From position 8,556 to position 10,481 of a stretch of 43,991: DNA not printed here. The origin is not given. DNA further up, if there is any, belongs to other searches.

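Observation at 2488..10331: Two distant paralogs of one nuclease-like family bracket the rpoC paralog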

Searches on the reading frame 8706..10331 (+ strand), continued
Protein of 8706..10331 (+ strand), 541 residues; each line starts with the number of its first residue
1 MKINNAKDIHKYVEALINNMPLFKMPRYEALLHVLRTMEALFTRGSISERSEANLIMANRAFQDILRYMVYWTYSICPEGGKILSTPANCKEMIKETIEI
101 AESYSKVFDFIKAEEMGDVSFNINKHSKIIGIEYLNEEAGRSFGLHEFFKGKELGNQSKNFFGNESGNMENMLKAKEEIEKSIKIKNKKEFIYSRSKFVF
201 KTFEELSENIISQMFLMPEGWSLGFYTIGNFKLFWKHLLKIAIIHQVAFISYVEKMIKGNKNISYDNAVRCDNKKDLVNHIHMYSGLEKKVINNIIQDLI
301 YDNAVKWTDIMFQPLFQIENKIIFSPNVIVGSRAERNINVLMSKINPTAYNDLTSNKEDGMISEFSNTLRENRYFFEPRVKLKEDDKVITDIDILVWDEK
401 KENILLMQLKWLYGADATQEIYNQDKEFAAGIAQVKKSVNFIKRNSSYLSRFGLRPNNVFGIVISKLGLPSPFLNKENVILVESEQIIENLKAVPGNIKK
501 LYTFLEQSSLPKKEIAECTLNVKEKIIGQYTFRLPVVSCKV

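Call 57: search_solved_structures(query=A2, max_evalue=0.07, show_alignments=5)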
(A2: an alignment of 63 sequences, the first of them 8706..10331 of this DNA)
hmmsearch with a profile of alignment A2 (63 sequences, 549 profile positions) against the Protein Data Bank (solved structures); distinct sequences matched with E-value up to 0.07: 5.
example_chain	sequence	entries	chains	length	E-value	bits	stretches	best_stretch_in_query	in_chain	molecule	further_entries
6zfd_A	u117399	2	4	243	0.058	15.2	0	94-191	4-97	14-3-3 protein zeta/delta,Protein E6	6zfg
8p1h_A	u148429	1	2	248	0.061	15.2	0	94-191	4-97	Tyrosine 3-monooxygenase/tryptophan 5-monooxygenase activation protein zeta,Neuronal acety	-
8ah2_A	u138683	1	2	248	0.061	15.2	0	94-191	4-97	14-3-3 protein zeta/delta,Nucleophosmin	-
9wuf_A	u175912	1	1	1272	0.061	15.2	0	381-429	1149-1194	Restriction endonuclease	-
9uj2_B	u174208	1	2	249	0.062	15.1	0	94-191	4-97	14-3-3 protein zeta/delta,Peptide from Nucleoprotein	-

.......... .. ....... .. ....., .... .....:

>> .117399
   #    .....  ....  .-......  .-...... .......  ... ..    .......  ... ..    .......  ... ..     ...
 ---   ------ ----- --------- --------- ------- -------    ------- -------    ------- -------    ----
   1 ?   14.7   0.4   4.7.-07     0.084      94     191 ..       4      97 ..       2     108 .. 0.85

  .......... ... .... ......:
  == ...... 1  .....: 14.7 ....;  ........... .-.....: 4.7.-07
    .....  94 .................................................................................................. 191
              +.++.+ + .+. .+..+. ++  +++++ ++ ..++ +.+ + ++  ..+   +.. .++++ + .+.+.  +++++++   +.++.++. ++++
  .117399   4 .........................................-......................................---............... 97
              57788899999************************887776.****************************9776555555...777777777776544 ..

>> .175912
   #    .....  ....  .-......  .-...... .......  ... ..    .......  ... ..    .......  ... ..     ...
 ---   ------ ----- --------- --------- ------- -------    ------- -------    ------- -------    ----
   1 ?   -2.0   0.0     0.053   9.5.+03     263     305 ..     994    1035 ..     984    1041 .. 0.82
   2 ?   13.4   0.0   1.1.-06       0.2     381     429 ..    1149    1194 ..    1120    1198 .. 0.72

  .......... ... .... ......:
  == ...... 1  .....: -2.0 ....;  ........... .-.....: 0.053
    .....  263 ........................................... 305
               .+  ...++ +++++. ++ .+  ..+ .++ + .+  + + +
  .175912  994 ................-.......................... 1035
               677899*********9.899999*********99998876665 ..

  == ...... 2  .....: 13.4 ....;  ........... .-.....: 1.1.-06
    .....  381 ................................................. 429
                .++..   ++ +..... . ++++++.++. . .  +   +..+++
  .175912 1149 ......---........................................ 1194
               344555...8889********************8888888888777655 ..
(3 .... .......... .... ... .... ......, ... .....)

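Call 60: search_dna_similar(query=window:8706-10331:+, collection=plasmids, mode=protein, max_evalue=0.00001, max_rows=15)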
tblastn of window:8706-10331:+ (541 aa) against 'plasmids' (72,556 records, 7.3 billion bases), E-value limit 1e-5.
No match.

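Call 63: search_protein_families(library=pfam, alignment_id=A2, max_evalue=0.1)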
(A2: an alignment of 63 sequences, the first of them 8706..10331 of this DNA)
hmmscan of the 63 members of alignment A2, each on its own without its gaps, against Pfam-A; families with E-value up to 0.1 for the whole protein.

A. member 1, window:8706-10331:+ (541 aa): 1 family
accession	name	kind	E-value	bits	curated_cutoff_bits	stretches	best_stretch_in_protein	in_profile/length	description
PF03008.20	DUF234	-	0.046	14.6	22.5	0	390-412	68-90/100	Archaea bacterial proteins of unknown function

B. families by the number of members that match (of 63 scanned): 26 families (the first 25 are shown)
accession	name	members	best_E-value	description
PF02810.21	SEC-C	15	1.6e-10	SEC-C motif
PF03008.20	DUF234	5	0.046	Archaea bacterial proteins of unknown function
PF14082.12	SduA_C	2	0.038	Shedu protein SduA, C-terminal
PF00634.23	BRCA2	1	0.0023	BRCA2 repeat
PF13286.11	HD_assoc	1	0.0038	Phosphohydrolase-associated domain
PF20247.3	DUF6602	1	0.0048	Domain of unknown function (DUF6602)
PF22122.2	InlK_D2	1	0.0058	Internalin K domain D2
PF09733.14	VEFS-Box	1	0.011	VEFS-Box of polycomb protein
PF18360.6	hnRNP_Q_AcD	1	0.025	Heterogeneous nuclear ribonucleoprotein Q acidic domain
PF19623.4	DUF6128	1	0.03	Family of unknown function (DUF6128)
PF13588.12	HSDR_N_2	1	0.031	Type I restriction enzyme R protein N terminus (HSDR_N)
PF13492.12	GAF_3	1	0.04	GAF domain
PF24841.1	DUF7719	1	0.041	Domain of unknown function (DUF7719)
PF00758.23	EPO_TPO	1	0.045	Erythropoietin/thrombopoietin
PF10523.15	BEN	1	0.051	BEN domain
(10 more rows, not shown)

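Call 66: search_protein_families(library=ncbifam, proteins=[window:8706-10331:+], max_evalue=0.001)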
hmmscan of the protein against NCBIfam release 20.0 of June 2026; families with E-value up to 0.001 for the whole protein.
window:8706-10331:+ (541 aa): 0 families

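Call 67: search_protein_families(library=pfam, proteins=[L014:611-2101:+, L014:4336-5235:+], max_evalue=0.001)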
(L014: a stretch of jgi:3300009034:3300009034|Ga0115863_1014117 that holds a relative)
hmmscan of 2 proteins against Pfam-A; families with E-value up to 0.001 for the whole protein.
L014:611-2101:+ (496 aa): 1 family
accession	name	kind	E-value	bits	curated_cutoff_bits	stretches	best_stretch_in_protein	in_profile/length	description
PF18928.5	DUF5677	-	3.8e-26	92.6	27.1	1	267-427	3-163/166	Family of unknown function (DUF5677)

L014:4336-5235:+ (299 aa): 0 families

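Call 68: search_protein_families(library=padloc, proteins=[L014:611-2101:+, L014:4336-5235:+], max_evalue=0.001)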
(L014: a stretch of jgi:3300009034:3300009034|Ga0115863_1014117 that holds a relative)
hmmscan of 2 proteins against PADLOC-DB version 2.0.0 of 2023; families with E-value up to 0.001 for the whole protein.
L014:611-2101:+ (496 aa): 0 families

L014:4336-5235:+ (299 aa): 2 families
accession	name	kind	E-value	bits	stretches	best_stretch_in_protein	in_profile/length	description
PDLC04087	SIR2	-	8.1e-07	26.2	1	2-247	15-268/343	-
PDLC04082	SIR2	-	1.5e-05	22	0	2-144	14-141/345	-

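Call 73: search_protein_families(library=ncbifam, alignment_id=A2, max_evalue=0.01)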
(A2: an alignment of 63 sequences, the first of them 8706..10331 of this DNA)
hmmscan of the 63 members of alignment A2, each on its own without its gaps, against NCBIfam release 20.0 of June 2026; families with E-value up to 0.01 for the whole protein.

A. member 1, window:8706-10331:+ (541 aa): 0 families

B. families by the number of members that match (of 63 scanned): 12 families
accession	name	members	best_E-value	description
NF004088.0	PRK05590.1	19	3e-11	hypothetical protein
TIGR04102.1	SWIM_PBPRA1643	19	1.3e-08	PBPRA1643 family SWIM/SEC-C metal-binding motif protein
NF002592.0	PRK02250.1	18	1.3e-09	hypothetical protein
NF007704.0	PRK10396.1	17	1.2e-09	hypothetical protein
NF002449.0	PRK01617.1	15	2.7e-09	hypothetical protein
NF001213.0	PRK00183.1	11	4.2e-07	hypothetical protein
NF008970.0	PRK12318.1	5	2e-05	methionyl aminopeptidase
NF002486.0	PRK01752.1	2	0.0035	YchJ family protein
NF038368.1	P2_Rz1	1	0.0026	Rz1-like lysis system protein LysC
NF003262.0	PRK04233.1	1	0.0032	hypothetical protein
NF048015.1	toxin_DhiT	1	0.008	type II toxin-antitoxin system toxin DhiT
TIGR03459.1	crt_membr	1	0.01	alpha-(1->6)-mannopyranosyltransferase A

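Call 76: find_encoding_contigs(protein=P0099, flank=8000, max_places=2)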
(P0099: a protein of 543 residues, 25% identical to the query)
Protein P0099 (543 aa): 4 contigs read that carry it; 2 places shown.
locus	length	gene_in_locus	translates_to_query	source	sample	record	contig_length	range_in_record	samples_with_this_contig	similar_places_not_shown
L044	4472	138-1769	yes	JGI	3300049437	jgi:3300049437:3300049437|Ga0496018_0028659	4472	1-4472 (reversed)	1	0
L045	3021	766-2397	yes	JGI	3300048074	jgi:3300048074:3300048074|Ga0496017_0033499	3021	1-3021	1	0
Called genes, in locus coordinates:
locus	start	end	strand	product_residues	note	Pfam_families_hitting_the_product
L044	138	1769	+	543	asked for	-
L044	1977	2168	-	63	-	-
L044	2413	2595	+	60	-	-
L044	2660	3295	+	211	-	PF01545:Cation_efflux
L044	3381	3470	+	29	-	-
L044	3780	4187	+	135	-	-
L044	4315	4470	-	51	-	?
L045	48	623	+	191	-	PF00589:Phage_integrase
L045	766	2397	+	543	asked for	-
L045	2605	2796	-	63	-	-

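Call 77: find_encoding_contigs(protein=P0103, flank=8000, max_places=2)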
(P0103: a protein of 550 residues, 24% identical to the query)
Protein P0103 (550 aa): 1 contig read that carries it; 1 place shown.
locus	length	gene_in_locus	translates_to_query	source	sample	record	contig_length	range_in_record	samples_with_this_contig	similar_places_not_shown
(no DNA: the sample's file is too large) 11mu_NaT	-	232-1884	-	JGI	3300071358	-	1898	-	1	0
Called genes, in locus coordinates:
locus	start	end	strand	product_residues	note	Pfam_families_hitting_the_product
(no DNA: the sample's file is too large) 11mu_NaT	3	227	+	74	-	?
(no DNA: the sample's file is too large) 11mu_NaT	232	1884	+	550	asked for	-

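Call 80: find_related_loci(query=A3, collection=viral_contigs, flank=6000)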
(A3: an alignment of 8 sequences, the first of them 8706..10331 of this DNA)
Query A3 (541 aa) in viral_contigs; peptide patterns used: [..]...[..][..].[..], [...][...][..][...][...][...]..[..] (x = any residue, [..] = any of these).
24 stretches matched a pattern, but none encodes a relative of the query by tblastn (E <= 1e-3).

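Call 81: find_related_loci(query=A3, collection=metagenome_contigs, flank=10000)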
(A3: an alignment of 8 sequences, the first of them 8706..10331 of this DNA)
Query A3 (541 aa) in metagenome_contigs; peptide patterns used: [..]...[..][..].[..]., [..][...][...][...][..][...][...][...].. (x = any residue, [..] = any of these).
155 stretches matched a pattern; 8 encode a relative of the query (tblastn E <= 1e-3); 8 distinct loci.
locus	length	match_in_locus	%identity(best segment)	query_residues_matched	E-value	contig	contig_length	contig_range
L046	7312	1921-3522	31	9-538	1e-91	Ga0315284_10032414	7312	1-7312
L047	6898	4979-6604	27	3-537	2e-61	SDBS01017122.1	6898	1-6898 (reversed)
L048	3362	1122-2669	27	3-511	9e-59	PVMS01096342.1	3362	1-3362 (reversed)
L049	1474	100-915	38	273-537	5e-59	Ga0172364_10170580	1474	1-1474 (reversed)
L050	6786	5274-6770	26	3-492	6e-53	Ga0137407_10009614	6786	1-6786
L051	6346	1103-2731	23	3-538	3e-49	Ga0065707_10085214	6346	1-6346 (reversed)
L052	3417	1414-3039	27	1-535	2e-39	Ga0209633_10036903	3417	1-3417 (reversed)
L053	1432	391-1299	28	242-537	6e-38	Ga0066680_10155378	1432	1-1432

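Call 83: search_protein_families(library=pfam, proteins=[L046:3886-5151:-, L047:1095-4514:+, L050:2590-4056:+, L050:1071-2072:-, L051:2798-4120:+, L051:5254-6294:-, L052:82-1404:+, L048:68-865:+, L013:5287-6246:+], max_evalue=0.0001)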
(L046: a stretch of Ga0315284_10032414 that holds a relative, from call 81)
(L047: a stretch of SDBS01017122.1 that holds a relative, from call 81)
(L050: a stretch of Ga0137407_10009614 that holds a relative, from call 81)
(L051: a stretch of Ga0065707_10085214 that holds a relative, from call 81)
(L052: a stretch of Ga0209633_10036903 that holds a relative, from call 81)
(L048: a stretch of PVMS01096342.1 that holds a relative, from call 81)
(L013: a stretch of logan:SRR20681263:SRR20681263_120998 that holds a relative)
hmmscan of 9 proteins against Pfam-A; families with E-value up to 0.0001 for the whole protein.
L046:3886-5151:- (421 aa): 1 family
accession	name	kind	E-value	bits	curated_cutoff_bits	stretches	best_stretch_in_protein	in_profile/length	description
PF06508.19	QueC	-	9.8e-09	35.4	22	1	239-306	135-205/210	Queuosine biosynthesis protein QueC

L047:1095-4514:+ (1139 aa): 0 families

L050:2590-4056:+ (488 aa): 0 families

L050:1071-2072:- (333 aa): 0 families

L051:2798-4120:+ (440 aa): 1 family
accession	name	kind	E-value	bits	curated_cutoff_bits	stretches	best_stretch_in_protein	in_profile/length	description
PF18928.5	DUF5677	-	5.6e-34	118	27.1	1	181-340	2-160/166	Family of unknown function (DUF5677)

L051:5254-6294:- (346 aa): 0 families

L052:82-1404:+ (440 aa): 0 families

L048:68-865:+ (265 aa): 0 families

L013:5287-6246:+ (319 aa): 1 family
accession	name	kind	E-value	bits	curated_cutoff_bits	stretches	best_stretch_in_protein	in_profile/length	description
PF02661.23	Fic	-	2.9e-13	50.9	24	1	169-271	2-92/93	Fic/DOC family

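Call 89: fold_search(model_id=the predicted structure, library=viral)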
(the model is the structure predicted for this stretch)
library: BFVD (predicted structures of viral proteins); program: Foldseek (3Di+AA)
matches with E <= 10: 344; with E <= 0.001: 0
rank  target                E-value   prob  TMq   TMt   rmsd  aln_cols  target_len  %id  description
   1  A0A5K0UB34            1.1e-03  0.95  0.16  0.20  22.8       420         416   12  Uncharacterized protein [Yasminevirus sp. GU-2018]
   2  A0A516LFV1            1.4e-03  0.98  0.15  0.22  19.4       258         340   14  (no name in the UniProt tables at hand)
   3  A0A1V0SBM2            2.7e-03  1.00  0.17  0.30   3.7       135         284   13  Uncharacterized protein [Catovirus CTV1]
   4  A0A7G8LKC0            7.3e-03  1.00  0.21  0.43  11.1       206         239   10  (no name in the UniProt tables at hand)
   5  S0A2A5                1.3e-02  0.75  0.15  0.16  16.7       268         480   12  PD-(D/E)XK nuclease superfamily protein [Cellulophaga phage phi14:2]
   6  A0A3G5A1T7            1.4e-02  1.00  0.16  0.43   5.5       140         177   14  Uncharacterized protein [Gaeavirus sp.]
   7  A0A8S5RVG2            1.4e-02  0.94  0.12  0.26  11.9       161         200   13  PD-(D/E)XK nuclease superfamily protein [Siphoviridae sp. ctHip2]
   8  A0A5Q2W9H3            1.8e-02  0.99  0.16  0.37  10.7       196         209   14  (no name in the UniProt tables at hand)
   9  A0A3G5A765            2.5e-02  0.60  0.16  0.15  20.6       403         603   11  C2H2-type domain-containing protein [Harvfovirus sp.]
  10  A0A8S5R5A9            2.8e-02  0.54  0.14  0.23  17.3       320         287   12  Putative nuclease of the RecB family [Ackermannviridae sp. ctaCq7]
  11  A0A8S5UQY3            3.8e-02  0.82  0.14  0.19  14.6       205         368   11  Exodeoxyribonuclease 8 [Podoviridae sp. ctQyH19]
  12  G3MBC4                4.8e-02  0.66  0.12  0.18  16.2       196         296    7  Gp54 [Bacillus phage G]
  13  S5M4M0                5.1e-02  0.87  0.18  0.32  12.2       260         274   10  Uncharacterized protein [Bacillus phage JL]
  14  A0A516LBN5            5.1e-02  0.47  0.12  0.24  15.7       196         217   13  (no name in the UniProt tables at hand)
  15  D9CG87                5.3e-02  1.00  0.16  0.38  12.5       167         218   12  (no name in the UniProt tables at hand)
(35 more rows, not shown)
